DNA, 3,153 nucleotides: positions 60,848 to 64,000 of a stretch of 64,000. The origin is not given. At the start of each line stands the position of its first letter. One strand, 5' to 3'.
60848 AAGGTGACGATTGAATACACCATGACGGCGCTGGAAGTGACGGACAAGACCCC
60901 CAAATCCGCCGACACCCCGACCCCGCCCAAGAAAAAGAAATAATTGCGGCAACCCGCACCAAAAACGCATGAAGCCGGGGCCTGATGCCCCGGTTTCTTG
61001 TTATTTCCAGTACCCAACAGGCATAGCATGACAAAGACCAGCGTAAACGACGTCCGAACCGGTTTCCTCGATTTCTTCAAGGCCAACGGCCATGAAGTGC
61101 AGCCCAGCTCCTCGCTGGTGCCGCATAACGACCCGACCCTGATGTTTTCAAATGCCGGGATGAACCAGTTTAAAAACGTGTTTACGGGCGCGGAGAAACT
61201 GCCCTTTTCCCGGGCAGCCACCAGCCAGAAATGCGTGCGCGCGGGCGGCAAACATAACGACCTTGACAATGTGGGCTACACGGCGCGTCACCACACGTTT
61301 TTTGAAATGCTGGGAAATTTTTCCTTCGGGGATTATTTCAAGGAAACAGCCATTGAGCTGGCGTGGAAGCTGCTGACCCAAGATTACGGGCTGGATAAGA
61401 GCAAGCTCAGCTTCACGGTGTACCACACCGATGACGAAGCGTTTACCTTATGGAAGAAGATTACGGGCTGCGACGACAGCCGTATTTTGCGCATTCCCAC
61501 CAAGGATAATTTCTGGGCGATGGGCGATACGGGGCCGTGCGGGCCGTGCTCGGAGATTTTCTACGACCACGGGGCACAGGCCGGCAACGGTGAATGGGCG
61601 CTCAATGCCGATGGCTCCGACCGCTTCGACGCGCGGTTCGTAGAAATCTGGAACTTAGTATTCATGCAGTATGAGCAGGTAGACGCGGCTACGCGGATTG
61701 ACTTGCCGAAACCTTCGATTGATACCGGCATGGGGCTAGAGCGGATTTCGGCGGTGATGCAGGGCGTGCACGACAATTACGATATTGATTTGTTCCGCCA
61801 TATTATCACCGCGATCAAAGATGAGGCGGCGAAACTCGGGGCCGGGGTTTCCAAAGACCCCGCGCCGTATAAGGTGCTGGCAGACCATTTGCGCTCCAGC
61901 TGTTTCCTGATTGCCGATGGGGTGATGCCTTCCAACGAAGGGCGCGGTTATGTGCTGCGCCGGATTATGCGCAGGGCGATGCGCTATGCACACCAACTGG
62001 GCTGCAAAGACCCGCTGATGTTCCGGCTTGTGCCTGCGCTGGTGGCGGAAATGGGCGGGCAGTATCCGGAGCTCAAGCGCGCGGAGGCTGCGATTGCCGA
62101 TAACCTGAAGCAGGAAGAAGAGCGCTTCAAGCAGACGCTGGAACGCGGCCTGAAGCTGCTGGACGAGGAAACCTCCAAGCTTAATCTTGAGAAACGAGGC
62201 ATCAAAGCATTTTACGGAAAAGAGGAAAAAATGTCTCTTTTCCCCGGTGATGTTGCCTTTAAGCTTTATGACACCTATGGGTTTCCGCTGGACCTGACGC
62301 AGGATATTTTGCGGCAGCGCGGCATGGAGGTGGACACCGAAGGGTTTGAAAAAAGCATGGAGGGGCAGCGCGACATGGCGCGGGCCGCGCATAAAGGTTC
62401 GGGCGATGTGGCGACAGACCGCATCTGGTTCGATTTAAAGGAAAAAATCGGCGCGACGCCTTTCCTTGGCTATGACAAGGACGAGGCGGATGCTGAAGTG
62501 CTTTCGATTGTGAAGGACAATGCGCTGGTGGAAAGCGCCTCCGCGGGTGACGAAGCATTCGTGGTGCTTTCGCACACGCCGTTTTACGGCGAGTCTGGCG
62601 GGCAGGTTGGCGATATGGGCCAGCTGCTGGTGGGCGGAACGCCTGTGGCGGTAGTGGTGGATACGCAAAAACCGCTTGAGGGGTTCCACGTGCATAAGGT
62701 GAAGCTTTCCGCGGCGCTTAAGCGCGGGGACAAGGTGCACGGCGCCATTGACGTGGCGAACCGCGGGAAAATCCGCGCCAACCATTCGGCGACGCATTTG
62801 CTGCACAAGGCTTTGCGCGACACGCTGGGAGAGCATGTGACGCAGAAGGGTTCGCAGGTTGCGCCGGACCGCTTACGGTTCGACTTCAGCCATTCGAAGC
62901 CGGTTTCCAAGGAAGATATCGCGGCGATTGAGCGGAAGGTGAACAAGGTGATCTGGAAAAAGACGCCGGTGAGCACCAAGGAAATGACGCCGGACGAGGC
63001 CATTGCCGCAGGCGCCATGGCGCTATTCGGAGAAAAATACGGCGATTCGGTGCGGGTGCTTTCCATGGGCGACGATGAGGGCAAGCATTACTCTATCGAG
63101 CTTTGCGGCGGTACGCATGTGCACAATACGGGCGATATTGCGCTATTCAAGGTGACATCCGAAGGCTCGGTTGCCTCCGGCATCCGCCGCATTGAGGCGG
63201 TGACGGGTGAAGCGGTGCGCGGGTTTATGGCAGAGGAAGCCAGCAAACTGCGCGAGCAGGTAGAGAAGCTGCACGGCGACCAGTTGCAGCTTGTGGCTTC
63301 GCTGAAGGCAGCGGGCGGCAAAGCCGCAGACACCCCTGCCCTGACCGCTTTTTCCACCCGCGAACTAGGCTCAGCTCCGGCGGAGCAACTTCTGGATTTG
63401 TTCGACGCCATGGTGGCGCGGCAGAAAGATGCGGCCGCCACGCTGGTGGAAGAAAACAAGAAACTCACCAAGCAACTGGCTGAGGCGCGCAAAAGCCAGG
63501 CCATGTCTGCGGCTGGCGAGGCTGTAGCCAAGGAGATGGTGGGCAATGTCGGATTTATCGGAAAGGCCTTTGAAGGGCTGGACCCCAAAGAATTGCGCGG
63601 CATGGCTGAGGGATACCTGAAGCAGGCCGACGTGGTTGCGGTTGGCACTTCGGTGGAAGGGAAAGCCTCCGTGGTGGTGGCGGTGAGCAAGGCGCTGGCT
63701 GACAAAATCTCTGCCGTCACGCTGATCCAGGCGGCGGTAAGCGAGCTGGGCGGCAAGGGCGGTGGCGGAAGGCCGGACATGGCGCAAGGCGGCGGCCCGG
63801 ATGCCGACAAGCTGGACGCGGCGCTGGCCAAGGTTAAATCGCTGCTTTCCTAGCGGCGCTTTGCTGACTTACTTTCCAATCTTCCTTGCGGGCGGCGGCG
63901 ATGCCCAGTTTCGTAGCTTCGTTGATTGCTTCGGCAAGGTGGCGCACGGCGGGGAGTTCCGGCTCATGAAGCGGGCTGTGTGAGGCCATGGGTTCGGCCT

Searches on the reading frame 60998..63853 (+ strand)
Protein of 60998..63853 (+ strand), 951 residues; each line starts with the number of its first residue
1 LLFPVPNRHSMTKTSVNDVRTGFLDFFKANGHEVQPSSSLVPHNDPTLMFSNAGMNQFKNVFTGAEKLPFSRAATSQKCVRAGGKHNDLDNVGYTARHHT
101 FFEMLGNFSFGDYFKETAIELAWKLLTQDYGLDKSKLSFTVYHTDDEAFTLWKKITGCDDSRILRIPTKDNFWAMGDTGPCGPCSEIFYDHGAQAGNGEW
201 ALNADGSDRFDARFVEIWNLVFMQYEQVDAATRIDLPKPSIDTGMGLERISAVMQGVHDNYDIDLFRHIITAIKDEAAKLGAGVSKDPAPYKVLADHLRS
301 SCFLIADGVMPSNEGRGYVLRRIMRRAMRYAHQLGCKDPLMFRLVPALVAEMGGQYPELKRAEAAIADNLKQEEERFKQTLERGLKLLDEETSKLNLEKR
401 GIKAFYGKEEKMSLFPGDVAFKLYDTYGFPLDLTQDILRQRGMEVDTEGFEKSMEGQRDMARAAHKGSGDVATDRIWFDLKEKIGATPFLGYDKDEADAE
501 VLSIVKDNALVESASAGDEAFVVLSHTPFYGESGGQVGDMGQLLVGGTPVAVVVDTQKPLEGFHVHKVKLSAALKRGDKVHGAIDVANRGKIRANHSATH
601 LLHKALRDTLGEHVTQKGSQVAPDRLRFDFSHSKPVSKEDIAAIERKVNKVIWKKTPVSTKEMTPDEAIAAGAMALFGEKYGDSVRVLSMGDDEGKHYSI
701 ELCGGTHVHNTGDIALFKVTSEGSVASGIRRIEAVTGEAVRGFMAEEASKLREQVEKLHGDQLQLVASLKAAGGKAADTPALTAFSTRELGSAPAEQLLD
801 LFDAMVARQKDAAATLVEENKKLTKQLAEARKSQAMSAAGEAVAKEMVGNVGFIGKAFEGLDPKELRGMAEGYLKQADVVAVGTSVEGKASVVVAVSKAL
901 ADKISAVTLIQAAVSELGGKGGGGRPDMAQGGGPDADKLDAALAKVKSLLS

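Call 14: search_protein_families(library=ncbifam, proteins=[window:60998-63853:+], max_evalue=0.00001)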
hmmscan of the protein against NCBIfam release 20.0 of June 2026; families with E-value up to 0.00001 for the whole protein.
window:60998-63853:+ (951 aa): 4 families
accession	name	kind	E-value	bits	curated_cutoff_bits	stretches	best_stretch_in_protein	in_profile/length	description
TIGR00344.1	alaS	equivalog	5.6e-275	914.8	457.05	2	18-769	1-725/847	alanine--tRNA ligase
NF002436.0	PRK01584.1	equivalog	2.7e-151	505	529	2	16-463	3-436/595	alanine--tRNA ligase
TIGR03683.1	A-tRNA_syn_arch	equivalog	1.1e-110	371.3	744.7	3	293-769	330-767/902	alanine--tRNA ligase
NF040865.1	a_tRNA_ed_AlaXM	equivalog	1.4e-31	110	300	1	519-733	23-230/234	alanyl-tRNA editing protein AlaXM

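Call 40: find_encoding_contigs(protein=window:60998-63853:+, flank=3000, max_places=6)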
Protein window:60998-63853:+ (951 aa): no gene with exactly this product is on record in the collection.

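Call 42: search_dna_similar(query=window:61100-63853:+, collection=plasmids, mode=protein, max_rows=12)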
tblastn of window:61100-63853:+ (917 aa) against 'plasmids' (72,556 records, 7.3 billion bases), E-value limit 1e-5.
Records with a match: 162; places in all: 167; records where one place covers at least 80% of the query: 47.
Best place of each record, by identity: <60% 162.
By first word of the organism name: Rhizobium 49; Bacillus 19; Streptomyces 12; Azospirillum 5; Sinorhizobium 4; Acinetobacter 4; Haloarcula 4; Escherichia 3; Ralstonia 3; Haloterrigena 3; and 47 more.
By predicted mobility (MOB-suite, as given by PLSDB): non-mobilizable 114; conjugative 29; mobilizable 19.
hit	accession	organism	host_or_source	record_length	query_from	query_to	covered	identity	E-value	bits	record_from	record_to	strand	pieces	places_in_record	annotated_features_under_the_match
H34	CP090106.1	Sinorhizobium meliloti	Medicago,Cell culture,Plant nodule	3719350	3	900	98%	55.6%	0e+0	932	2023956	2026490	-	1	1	alaS: alanine--tRNA ligase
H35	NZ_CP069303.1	Shinella sp. PSBB067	monoisolate,Minnesota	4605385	3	900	98%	54.8%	0e+0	921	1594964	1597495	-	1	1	none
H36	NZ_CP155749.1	Sphingomonas parapaucimobilis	Chinese cabbage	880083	2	900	98%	54.7%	0e+0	899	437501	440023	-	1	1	alaS: alanine--tRNA ligase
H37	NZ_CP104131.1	Sinorhizobium sp. K101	Phaseolus vulgaris,cell ...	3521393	2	900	98%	54.6%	0e+0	929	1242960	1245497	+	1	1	none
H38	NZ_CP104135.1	Sinorhizobium sp. C101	Phaseolus vulgaris,cell ...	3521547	2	900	98%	54.6%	0e+0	929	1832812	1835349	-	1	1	none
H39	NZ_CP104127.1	Sinorhizobium sp. M103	Phaseolus vulgaris,cell ...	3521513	2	900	98%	54.6%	0e+0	929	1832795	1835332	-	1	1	none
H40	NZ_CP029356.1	Azospirillum thermophilum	cell culture,hot spring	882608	3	900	98%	54.3%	0e+0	885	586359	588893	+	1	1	alaS: alanine--tRNA ligase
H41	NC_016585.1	Azospirillum lipoferum 4B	-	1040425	3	900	98%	53.7%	0e+0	886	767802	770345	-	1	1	none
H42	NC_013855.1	Azospirillum sp. B510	-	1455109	3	900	98%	53.7%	0e+0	886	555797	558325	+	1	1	record has no annotation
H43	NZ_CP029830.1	Azospirillum ramasamyi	single cell,Cow dung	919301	3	900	98%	53.7%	0e+0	884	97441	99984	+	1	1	alaS: alanine--tRNA ligase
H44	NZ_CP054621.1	Azospirillum oryzae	cell culture,soil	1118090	3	900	98%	53.5%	0e+0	883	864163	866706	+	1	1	record has no annotation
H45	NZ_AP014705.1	Methylobacterium aquaticum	-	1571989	2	900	98%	51.5%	0e+0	840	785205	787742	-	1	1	none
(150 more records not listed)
